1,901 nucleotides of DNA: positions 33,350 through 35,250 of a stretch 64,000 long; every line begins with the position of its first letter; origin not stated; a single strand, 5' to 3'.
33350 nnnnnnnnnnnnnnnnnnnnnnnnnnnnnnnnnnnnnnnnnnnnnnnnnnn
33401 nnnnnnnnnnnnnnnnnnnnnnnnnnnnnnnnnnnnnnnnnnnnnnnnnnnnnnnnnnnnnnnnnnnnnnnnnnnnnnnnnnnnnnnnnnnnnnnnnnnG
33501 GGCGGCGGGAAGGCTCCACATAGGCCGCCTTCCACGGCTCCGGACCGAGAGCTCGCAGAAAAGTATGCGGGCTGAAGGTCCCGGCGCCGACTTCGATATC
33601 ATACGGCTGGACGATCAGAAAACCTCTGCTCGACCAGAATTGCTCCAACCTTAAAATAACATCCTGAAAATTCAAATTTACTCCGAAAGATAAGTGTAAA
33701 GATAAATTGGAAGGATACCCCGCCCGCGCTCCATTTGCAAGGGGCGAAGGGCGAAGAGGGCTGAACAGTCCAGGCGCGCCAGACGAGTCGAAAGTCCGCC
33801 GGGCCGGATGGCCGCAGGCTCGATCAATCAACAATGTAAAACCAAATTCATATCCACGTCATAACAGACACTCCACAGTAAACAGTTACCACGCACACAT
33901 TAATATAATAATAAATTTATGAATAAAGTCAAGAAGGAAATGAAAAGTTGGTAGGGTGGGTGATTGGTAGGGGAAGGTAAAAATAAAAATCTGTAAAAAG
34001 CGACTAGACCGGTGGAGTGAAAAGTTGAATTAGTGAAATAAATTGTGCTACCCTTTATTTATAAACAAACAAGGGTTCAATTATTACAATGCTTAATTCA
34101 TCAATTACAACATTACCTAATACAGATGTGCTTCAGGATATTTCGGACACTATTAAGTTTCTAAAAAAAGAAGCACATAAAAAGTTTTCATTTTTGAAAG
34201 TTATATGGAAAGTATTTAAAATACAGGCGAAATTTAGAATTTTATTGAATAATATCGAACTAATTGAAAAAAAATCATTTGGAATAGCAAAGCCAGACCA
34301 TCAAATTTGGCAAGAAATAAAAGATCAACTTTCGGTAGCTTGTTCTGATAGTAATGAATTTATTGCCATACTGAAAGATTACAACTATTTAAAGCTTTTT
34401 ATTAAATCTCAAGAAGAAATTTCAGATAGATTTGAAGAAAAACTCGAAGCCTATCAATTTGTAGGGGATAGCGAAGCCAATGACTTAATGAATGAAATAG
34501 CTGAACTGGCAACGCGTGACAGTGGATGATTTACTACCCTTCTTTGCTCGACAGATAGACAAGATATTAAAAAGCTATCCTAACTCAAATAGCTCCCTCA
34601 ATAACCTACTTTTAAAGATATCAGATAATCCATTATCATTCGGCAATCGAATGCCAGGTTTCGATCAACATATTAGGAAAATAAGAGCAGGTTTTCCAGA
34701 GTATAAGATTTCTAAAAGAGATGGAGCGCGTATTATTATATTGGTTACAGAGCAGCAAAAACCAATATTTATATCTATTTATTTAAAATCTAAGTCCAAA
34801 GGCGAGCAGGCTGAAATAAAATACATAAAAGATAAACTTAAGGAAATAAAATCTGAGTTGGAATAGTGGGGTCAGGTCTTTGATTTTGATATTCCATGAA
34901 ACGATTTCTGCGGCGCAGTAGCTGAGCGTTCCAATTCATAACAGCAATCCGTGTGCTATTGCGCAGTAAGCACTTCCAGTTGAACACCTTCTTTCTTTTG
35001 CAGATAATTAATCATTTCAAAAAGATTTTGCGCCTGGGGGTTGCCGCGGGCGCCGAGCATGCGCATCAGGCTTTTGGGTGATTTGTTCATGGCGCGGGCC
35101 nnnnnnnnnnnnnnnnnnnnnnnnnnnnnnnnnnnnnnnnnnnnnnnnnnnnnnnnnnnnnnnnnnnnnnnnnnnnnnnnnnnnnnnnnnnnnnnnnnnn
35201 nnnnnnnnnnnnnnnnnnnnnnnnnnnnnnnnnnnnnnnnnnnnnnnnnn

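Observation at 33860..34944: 1.1 kb AT-rich insertion bounded by 9-bp direct repeats, carrying two overlapping small ORFs (unknown + RelE/HigB-like)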

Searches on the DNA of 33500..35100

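Call 58: search_rna_families(source=window, start=33500, end=35100, threshold=evalue, max_evalue=1)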
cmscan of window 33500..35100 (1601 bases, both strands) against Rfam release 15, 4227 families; matches with E-value up to 1: 0.
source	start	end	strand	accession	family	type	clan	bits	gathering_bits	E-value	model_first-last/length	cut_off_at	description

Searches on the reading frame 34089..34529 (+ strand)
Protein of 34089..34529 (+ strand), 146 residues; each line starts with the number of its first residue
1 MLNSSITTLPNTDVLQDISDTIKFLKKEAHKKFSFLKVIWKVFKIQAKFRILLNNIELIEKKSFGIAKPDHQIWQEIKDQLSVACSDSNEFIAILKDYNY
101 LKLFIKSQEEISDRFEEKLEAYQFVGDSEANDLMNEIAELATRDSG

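Call 4: search_protein_families(library=pfam, proteins=[window:34089-34529:+], max_evalue=1)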
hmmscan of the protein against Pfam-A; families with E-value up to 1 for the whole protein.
window:34089-34529:+ (146 aa): 1 family
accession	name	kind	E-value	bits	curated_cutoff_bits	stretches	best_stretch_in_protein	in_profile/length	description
PF11015.13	DUF2853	-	0.065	14.3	25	1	78-123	33-78/101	Protein of unknown function (DUF2853)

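Call 5: search_protein_families(library=ncbifam, proteins=[window:34089-34529:+], max_evalue=1)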
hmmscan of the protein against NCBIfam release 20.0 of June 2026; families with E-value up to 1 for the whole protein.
window:34089-34529:+ (146 aa): 1 family
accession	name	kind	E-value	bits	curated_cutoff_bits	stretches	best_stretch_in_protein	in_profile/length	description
NF004171.0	PRK05639.1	equivalog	0.12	11.2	639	1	88-136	330-378/457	alanine/serine racemase family protein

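Call 6: search_protein_families(library=padloc, proteins=[window:34089-34529:+], max_evalue=1)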
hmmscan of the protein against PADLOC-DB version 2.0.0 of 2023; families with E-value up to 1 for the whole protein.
window:34089-34529:+ (146 aa): 0 families

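Call 8: find_homologous_proteins(query=window:34089-34526:+)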
Query window:34089-34526:+ (146 aa): 1 proteins with E <= 0.001 among 47 candidates.
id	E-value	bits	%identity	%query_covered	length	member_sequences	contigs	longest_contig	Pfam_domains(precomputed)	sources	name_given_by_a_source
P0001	2.3e-87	308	100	100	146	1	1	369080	-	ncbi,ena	-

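Call 9: find_encoding_contigs(protein=P0001, flank=5000, max_places=6)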
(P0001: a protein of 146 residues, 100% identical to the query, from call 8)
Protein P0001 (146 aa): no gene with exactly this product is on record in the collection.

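Call 12: search_solved_structures(query=window:34089-34526:+, max_evalue=10)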
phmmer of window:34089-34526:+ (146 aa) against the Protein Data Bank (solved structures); distinct sequences matched with E-value up to 10: 0.

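Call 13: search_protein_families(library=phrogs, proteins=[window:34089-34526:+], max_evalue=1)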
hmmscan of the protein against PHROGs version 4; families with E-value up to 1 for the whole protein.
window:34089-34526:+ (146 aa): 2 families
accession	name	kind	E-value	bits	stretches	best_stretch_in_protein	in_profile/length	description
phrog_30727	-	unknown function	0.052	14.5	1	55-91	11-47/53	-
phrog_21819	-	unknown function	0.22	12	1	33-141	4-114/243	-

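Call 45: search_protein_families(library=pfam, alignment_id=A4, max_evalue=0.1)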
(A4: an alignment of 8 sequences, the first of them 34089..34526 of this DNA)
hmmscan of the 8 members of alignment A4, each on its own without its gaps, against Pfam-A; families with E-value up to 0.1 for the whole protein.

A. member 1, window:34089-34526:+ (146 aa): 1 family
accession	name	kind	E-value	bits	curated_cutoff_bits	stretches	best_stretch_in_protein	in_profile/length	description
PF11015.13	DUF2853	-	0.065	14.3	25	0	78-123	33-78/101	Protein of unknown function (DUF2853)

B. families by the number of members that match (of 8 scanned): 8 families
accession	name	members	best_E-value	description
PF22431.2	COG2p_C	1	5.5e-05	COG2p C-terminal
PF02309.22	AUX_IAA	1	0.0028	AUX/IAA family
PF14661.11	HAUS6_N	1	0.006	HAUS augmin-like complex subunit 6 N-terminus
PF07700.20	HNOB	1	0.013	Haem-NO-binding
PF16501.10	SCAPER_N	1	0.062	S phase cyclin A-associated protein in the endoplasmic reticulum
PF11015.13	DUF2853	1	0.065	Protein of unknown function (DUF2853)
PF23353.1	BBS2_hp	1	0.071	BBS2 hairpin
PF25570.1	TPR_DENND3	1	0.092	DENND3-like, TPR repeats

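Call 46: search_solved_structures(query=A4, max_evalue=10, show_alignments=2)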
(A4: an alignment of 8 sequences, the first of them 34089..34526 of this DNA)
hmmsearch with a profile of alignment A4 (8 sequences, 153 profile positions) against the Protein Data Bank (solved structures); distinct sequences matched with E-value up to 10: 16.
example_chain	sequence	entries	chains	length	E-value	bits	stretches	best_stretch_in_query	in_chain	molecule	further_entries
5mfi_A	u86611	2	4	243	0.002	21.4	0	73-121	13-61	YIII(Dq.V2)4CqI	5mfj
4d4e_A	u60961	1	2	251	0.0022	21.3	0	73-121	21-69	ARMADILLO REPEAT PROTEIN ARM00016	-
5mfb_A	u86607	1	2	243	0.0022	21.3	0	73-121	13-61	YIII(Dq)4CqI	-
4d49_A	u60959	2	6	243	0.0051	20.1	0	73-121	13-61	ARMADILLO REPEAT PROTEIN ARM00027 | YIII(Dq.V1)4CPAF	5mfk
8tm9_A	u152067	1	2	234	0.25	14.7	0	132-150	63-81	D_3_633_8x peptide bound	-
8fjg_A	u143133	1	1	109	0.32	14.3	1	58-125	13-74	H12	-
7ru9_A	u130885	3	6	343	0.39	14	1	101-132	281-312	ATPase GET3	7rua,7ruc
3myf_A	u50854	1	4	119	0.39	14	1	83-119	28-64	Sensor protein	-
8tlp_A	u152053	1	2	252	0.4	14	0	132-150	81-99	D_3_633_8x, no peptide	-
6n4n_C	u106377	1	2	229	0.51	13.6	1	78-145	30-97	Rosetta-designed danoprevir/NS3a complex reader 2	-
7rkc_A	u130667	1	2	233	0.55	13.5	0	132-150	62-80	D_3_633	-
5cwp_A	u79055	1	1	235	0.58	13.5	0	83-144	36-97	Designed helical repeat protein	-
6vsx_A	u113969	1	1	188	1.1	12.5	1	2-51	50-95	DNA helicase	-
6so5_A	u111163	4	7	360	1.2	12.5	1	102-132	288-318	ATPase ASNA1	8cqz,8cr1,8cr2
6xss_A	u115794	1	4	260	1.8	11.8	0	55-144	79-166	C4_nat_HFuse-7900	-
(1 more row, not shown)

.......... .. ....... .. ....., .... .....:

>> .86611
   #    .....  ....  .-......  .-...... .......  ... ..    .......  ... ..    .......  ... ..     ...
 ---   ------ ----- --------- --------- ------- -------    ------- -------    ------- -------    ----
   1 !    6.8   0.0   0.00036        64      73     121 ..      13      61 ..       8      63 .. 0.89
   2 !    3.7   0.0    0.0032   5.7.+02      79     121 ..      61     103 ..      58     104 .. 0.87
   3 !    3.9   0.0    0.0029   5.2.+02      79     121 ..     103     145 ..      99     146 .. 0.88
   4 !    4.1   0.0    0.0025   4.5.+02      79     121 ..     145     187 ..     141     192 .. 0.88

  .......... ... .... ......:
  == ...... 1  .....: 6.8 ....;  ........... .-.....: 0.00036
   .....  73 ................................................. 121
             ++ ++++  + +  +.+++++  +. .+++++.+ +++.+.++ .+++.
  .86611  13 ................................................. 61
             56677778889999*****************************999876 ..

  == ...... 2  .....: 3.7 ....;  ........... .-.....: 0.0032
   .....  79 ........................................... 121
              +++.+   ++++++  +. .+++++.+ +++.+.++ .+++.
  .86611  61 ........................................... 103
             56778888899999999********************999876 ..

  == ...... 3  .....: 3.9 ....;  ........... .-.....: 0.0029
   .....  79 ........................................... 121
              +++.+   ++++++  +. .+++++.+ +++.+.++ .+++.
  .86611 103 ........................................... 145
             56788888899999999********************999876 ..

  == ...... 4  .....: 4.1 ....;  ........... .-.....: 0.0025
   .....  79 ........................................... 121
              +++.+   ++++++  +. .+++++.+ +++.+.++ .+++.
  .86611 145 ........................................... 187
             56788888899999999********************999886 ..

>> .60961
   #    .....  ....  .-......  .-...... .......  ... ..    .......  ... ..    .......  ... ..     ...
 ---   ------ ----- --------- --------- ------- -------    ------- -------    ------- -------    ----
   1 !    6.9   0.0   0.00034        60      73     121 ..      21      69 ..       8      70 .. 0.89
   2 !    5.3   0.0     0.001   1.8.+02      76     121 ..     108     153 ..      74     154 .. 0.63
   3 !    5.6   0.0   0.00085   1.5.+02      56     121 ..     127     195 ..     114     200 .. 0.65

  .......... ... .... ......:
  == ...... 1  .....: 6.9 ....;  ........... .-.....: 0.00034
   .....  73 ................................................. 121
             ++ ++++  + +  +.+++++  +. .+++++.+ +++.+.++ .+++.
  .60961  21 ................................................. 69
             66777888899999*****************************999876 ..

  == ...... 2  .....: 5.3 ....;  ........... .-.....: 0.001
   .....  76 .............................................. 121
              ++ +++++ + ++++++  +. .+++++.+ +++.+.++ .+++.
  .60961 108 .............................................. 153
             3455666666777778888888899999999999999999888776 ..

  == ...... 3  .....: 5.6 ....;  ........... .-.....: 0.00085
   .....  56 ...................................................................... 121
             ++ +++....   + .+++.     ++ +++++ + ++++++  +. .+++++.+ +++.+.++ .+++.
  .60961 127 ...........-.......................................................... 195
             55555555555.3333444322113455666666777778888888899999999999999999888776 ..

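Call 54: predict_structure(protein=window:34089-34526:+)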
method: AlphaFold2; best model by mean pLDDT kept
length: 146 residues; sequences in the alignment: 1
mean_pLDDT: 44.9   pTM: 0.26
mean pLDDT of the five models: 44.9, 43.8, 42.6, 41.2, 39.6
residues with pLDDT >= 90: 0; 70-90: 0; 50-70: 27; < 50: 119
segments of 3 or more residues with pLDDT < 50: 1-12, 25-46, 48-50, 53-57, 59-70, 73-76, 80-85, 87-105, 114-131, 137-146
pLDDT, mean of each block of 10 residues (from residue 1): 31 50 49 42 48 48 43 49 44 41 49 47 43 48 38
secondary structure, 60 per line:
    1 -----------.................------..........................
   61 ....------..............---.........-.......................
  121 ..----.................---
elements in order: H12-28 H35-64 H71-84 H88-96 H98-122 H127-143

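Call 56: search_protein_families(library=phrogs, alignment_id=A4, max_evalue=0.01)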
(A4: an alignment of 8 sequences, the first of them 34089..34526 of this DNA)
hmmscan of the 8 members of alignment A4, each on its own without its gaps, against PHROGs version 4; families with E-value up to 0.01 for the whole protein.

A. member 1, window:34089-34526:+ (146 aa): 0 families

B. families by the number of members that match (of 8 scanned): 0 families

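Call 66: search_dna_similar(query=window:34089-34526:+, collection=plasmids, mode=protein, max_evalue=0.1)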
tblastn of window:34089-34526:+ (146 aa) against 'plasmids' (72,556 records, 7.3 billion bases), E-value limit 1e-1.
No match.
